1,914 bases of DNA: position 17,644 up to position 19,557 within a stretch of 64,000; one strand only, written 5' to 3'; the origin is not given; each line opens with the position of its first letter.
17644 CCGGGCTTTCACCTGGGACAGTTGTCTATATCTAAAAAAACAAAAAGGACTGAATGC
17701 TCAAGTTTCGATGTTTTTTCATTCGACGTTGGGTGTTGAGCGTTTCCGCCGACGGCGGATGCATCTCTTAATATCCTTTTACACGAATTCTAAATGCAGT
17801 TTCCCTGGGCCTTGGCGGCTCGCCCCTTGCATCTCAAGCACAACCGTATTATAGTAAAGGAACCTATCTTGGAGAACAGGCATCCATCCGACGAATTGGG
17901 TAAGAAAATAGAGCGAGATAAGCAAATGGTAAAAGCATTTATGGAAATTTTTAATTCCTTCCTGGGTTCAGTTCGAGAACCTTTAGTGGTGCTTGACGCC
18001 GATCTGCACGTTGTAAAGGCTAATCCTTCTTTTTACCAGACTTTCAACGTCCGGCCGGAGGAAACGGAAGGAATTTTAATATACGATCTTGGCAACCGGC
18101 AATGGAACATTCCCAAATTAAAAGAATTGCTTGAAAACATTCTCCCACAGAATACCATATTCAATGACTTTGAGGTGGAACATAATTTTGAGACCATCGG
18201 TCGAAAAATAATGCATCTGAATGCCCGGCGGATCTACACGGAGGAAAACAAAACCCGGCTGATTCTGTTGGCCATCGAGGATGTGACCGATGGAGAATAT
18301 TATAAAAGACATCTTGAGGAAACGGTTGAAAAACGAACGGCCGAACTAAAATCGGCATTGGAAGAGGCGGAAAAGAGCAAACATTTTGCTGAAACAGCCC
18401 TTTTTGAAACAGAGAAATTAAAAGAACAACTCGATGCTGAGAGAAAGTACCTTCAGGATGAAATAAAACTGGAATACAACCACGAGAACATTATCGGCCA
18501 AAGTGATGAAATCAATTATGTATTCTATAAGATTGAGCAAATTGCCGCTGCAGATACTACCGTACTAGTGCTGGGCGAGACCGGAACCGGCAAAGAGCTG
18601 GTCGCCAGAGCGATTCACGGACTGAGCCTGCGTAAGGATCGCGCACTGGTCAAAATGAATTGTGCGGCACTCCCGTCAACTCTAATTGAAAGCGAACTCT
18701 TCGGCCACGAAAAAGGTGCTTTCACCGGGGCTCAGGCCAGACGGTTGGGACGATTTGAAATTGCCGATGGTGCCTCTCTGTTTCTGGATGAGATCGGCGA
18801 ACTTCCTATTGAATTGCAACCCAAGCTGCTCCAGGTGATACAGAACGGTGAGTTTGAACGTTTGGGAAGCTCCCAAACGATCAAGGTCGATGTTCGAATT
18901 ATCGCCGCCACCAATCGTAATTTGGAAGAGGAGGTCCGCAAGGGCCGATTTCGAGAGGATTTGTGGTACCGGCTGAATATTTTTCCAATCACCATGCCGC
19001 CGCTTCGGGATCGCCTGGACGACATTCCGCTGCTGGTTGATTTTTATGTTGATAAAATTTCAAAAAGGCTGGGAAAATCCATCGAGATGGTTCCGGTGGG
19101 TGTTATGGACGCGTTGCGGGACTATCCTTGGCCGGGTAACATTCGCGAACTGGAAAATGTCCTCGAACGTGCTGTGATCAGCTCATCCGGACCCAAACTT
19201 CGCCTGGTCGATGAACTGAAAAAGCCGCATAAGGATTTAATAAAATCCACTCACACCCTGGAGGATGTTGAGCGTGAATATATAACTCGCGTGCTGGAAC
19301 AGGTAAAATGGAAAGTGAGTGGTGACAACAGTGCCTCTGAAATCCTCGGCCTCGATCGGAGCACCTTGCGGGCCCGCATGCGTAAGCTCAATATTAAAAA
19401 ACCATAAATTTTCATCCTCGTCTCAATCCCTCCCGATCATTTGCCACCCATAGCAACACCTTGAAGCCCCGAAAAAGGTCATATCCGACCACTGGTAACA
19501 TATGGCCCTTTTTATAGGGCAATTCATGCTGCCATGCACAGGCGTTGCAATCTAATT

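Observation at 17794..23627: General-stress-type gene set apparently wired to sigma54 and a PAS enhancer-binding protein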

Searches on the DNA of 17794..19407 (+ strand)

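Call 39: build_rna_model(alignment_id=A2, structure=none)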
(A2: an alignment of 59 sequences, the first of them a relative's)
Model R1 built from alignment A2 (59 sequences, 170 columns); structure: none (sequence only).
model positions 166; base pairs 0; branch points 0; effective number of sequences 7.18; information 0.38 bits per position. No base pairs: searches with it score sequence only.
